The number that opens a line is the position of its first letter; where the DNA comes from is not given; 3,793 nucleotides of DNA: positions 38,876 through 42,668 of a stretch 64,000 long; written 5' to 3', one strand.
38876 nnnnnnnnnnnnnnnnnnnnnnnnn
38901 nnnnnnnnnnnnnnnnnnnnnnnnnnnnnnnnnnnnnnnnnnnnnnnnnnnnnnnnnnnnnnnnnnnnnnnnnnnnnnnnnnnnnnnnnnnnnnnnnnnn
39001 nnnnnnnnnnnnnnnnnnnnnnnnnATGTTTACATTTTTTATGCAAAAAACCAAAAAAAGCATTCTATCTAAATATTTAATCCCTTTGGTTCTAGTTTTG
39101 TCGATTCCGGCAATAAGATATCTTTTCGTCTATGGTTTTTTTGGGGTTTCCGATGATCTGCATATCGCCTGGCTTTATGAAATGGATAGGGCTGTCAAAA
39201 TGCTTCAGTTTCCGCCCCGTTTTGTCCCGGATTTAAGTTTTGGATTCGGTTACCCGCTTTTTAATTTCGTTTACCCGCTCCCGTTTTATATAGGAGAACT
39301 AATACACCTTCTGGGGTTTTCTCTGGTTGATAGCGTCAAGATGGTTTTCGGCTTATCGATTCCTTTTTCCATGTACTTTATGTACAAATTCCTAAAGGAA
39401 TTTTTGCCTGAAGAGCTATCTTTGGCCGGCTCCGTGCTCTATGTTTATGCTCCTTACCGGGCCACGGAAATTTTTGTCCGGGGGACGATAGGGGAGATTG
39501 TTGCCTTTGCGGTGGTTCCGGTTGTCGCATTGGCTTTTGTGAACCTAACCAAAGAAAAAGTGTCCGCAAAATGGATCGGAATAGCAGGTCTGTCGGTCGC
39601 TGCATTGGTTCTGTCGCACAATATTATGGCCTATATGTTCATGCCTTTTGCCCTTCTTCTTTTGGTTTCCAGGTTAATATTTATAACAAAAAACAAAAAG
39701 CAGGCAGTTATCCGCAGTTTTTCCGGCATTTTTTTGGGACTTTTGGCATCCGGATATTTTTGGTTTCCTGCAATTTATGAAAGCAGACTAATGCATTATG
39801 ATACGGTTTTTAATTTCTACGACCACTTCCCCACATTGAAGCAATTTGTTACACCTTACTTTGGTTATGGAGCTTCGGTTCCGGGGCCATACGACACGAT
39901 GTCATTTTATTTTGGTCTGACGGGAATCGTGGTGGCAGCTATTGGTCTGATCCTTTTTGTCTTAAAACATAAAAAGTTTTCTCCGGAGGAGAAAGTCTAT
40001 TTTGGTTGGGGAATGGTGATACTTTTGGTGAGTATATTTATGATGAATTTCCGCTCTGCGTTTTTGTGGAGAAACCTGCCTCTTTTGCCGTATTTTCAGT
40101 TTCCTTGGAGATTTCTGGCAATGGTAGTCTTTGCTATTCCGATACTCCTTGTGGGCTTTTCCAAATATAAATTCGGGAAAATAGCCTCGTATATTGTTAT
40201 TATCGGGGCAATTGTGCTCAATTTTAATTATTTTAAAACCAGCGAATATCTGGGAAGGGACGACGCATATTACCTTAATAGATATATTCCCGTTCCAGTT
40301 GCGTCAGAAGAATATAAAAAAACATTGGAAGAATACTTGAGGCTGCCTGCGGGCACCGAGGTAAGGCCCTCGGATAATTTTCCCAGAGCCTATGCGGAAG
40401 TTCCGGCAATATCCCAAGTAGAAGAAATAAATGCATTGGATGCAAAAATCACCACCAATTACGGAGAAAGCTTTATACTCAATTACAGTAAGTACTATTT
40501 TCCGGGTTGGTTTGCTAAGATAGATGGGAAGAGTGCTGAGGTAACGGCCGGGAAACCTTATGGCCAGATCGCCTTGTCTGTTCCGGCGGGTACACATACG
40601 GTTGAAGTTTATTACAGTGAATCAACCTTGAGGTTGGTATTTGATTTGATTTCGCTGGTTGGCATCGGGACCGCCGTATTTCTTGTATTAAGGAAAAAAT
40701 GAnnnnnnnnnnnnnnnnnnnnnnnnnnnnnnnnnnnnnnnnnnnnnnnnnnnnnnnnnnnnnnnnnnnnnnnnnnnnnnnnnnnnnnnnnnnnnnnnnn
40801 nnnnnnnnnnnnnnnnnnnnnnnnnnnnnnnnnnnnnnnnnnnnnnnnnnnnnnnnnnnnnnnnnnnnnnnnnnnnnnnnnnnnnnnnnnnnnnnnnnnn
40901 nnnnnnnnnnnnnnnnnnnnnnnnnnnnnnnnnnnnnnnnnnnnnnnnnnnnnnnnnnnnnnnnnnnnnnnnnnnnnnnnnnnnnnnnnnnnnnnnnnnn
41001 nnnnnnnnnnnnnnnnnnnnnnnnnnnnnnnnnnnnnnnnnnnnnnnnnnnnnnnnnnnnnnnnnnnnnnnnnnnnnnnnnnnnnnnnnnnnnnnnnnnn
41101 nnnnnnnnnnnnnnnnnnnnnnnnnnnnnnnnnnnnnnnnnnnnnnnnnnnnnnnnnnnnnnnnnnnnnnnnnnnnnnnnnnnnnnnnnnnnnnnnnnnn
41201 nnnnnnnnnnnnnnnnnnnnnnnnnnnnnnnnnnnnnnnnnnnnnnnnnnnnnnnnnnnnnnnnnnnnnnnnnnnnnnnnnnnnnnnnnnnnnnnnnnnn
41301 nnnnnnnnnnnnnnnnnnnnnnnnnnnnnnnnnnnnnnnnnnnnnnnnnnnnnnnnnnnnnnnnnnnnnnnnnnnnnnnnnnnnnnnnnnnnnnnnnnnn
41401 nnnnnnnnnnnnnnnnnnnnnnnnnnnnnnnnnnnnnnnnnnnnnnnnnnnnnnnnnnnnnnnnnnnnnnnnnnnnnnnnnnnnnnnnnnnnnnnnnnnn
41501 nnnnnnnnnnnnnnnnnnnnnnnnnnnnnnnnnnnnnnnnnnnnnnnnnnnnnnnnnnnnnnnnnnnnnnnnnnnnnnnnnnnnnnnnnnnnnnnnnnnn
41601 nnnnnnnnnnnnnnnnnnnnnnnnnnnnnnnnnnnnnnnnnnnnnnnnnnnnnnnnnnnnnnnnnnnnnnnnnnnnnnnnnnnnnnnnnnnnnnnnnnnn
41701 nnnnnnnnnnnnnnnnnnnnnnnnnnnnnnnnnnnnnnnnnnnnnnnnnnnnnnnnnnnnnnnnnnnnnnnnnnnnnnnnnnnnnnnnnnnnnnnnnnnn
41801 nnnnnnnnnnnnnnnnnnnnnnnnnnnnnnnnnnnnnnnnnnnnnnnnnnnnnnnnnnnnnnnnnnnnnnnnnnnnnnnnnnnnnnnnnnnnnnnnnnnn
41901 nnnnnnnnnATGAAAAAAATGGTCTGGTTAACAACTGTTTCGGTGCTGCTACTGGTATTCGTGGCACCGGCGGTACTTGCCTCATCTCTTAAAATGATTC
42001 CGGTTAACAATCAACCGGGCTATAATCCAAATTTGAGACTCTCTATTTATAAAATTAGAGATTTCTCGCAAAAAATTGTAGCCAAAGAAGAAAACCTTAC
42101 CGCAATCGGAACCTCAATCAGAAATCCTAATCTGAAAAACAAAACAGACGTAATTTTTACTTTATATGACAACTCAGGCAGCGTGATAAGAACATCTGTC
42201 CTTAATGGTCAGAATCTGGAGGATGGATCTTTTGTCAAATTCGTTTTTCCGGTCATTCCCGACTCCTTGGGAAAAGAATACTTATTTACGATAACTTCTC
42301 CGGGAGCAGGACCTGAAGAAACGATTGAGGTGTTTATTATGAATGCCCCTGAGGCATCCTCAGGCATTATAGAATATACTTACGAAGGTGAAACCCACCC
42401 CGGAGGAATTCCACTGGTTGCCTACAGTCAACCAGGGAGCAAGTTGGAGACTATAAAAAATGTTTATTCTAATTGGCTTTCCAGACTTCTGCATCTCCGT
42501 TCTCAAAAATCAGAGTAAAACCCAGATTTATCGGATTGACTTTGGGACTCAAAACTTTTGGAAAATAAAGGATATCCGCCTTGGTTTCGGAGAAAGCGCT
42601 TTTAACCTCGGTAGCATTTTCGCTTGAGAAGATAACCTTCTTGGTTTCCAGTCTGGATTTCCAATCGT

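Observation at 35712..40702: Tandem triplication of a 550-570 aa membrane protein family with a conserved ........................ N-terminal loop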

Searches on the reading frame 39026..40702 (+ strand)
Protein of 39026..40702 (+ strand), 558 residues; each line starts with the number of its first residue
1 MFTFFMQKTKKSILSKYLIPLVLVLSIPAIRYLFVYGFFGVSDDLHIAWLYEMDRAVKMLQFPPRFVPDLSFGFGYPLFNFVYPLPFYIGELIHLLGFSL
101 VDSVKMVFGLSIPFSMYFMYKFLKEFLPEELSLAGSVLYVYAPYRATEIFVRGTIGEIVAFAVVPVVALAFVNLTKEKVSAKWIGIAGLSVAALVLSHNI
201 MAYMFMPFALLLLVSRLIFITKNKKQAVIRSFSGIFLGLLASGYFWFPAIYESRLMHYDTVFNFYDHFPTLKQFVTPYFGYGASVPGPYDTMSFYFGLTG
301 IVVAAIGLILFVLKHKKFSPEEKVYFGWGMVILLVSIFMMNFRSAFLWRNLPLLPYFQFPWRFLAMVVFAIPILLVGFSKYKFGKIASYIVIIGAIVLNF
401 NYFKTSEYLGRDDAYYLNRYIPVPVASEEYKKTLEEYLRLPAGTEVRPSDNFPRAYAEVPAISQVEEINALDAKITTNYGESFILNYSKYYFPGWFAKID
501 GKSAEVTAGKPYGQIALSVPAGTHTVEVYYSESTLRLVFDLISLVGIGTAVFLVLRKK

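Call 3: search_protein_families(library=pfam, proteins=[window:39026-40702:+], max_evalue=0.1)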
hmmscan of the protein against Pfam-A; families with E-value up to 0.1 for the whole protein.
window:39026-40702:+ (558 aa): 2 families
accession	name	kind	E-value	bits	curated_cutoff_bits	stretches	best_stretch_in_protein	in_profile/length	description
PF10131.15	PTPS_related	-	7e-12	45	26.4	1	81-402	3-303/621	6-pyruvoyl-tetrahydropterin synthase related domain; membrane protein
PF13231.12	PMT_2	-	0.00028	21.6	26.1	1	84-225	4-143/160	Dolichyl-phosphate-mannose-protein mannosyltransferase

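Call 4: search_protein_families(library=ncbifam, proteins=[window:39026-40702:+], max_evalue=0.1)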
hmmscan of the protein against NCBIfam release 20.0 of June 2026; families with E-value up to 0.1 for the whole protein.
window:39026-40702:+ (558 aa): 0 families

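Call 12: search_solved_structures(query=window:39026-40702:+, max_evalue=10)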
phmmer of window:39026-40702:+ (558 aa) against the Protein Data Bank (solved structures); distinct sequences matched with E-value up to 10: 3.
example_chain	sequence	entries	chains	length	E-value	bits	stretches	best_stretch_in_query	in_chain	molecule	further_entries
3kd4_A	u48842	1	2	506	0.16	14.3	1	435-525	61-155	Putative protease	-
7n8o_U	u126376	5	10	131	0.17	14.2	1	465-521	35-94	Photosystem II 12 kDa extrinsic protein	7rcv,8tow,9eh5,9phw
3l22_A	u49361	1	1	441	0.53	12.6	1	402-481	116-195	SusD superfamily protein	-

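Call 20: find_homologous_proteins(query=window:39026-40702:+, max_evalue=0.00001)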
Query window:39026-40702:+ (558 aa): 1249 proteins with E <= 0.00001 among 8000 candidates; the best 120 are listed.
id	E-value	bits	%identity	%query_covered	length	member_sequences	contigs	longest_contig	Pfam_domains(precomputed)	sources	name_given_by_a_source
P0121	0.0e+0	1136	92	99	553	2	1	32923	PF10131.16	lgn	-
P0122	0.0e+0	1056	84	99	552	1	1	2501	PF10131.16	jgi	jgi:hypothetical protein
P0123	0.0e+0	1043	82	100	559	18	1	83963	PF10131.16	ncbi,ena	-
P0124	0.0e+0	1033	82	99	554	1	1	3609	-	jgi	-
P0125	0.0e+0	1025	82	100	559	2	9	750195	PF10131.16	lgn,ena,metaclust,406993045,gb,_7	metaclust:\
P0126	6.1e-297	1004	79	99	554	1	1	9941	PF10131.16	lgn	-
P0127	2.9e-294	996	82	96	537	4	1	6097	PF10131.16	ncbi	ncbi:MAG: hypothetical protein UT96_C0046G0006, partial [Candidatus Woesebacteria bacterium GW2011_G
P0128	1.4e-293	993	78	99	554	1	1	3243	PF10131.16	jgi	jgi:hypothetical protein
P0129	1.1e-291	987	77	99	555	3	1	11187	PF10131.16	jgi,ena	-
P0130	2.8e-291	986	79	99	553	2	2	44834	PF10131.16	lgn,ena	-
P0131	5.0e-290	982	77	99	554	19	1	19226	-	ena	-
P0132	2.2e-288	976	77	99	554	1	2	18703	PF10131.16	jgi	jgi:hypothetical protein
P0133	8.3e-285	964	76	99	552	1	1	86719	-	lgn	-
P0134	7.9e-282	954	74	99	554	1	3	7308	-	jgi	-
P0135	8.1e-282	954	74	99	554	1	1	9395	-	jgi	-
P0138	5.4e-273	925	72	99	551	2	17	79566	PF10131.16,PF13231.13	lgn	-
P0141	6.5e-272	922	74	99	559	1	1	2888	PF10131.16,PF20176.4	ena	-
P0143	5.3e-271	919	73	98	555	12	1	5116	PF10131.16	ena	-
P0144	1.0e-267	908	73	95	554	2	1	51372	PF10131.16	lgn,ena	-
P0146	1.5e-265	901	71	99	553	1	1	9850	PF10131.16,PF20176.4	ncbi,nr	ncbi:MAG: 6-pyruvoyl-tetrahydropterin synthase-related protein [bacterium]|nr:6-pyruvoyl-tetrahydrop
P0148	2.1e-259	880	70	99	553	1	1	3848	PF10131.16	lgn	-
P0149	1.4e-256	871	68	99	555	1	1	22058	PF10131.16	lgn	-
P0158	5.7e-245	833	66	99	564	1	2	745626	PF10131.16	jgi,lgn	jgi:hypothetical protein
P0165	4.8e-239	813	66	95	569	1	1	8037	PF10131.16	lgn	-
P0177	9.1e-233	793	64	99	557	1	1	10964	PF10131.16,PF13231.13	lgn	-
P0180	1.4e-229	782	63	99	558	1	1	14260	PF10131.16,PF13231.13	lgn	-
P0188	4.6e-224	764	62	99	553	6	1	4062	PF10131.16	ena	-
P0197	8.5e-222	756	62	99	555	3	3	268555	PF10131.16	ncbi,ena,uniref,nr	ncbi:hypothetical protein A2V61_04385 [Candidatus Woesebacteria bacterium RBG_19FT_COMBO_47_8]|unire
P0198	1.0e-221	756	62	98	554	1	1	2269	PF10131.16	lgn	-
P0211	7.1e-219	747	60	99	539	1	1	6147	PF10131.16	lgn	-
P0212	8.8e-219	746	61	99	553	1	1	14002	PF10131.16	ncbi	-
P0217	1.4e-217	742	60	99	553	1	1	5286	PF10131.16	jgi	jgi:hypothetical protein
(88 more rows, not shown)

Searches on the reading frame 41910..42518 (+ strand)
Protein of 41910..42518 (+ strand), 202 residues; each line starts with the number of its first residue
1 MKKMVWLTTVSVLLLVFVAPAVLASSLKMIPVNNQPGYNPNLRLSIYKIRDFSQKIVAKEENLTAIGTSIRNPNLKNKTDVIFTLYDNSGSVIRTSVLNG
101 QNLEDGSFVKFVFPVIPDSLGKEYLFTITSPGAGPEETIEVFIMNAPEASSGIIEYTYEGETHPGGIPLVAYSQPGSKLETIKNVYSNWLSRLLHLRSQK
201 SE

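Call 3: search_protein_families(library=pfam, proteins=[window:41910-42518:+], max_evalue=0.1)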
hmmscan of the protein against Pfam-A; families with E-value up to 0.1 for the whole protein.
window:41910-42518:+ (202 aa): 0 families

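Call 4: search_protein_families(library=ncbifam, proteins=[window:41910-42518:+], max_evalue=0.1)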
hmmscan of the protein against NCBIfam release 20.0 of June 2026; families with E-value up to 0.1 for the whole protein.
window:41910-42518:+ (202 aa): 1 family
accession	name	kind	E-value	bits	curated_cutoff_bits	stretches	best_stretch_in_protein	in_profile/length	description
NF038353.1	FxLYD_dom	domain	0.012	15.4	23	1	79-114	21-56/71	FxLYD domain-containing protein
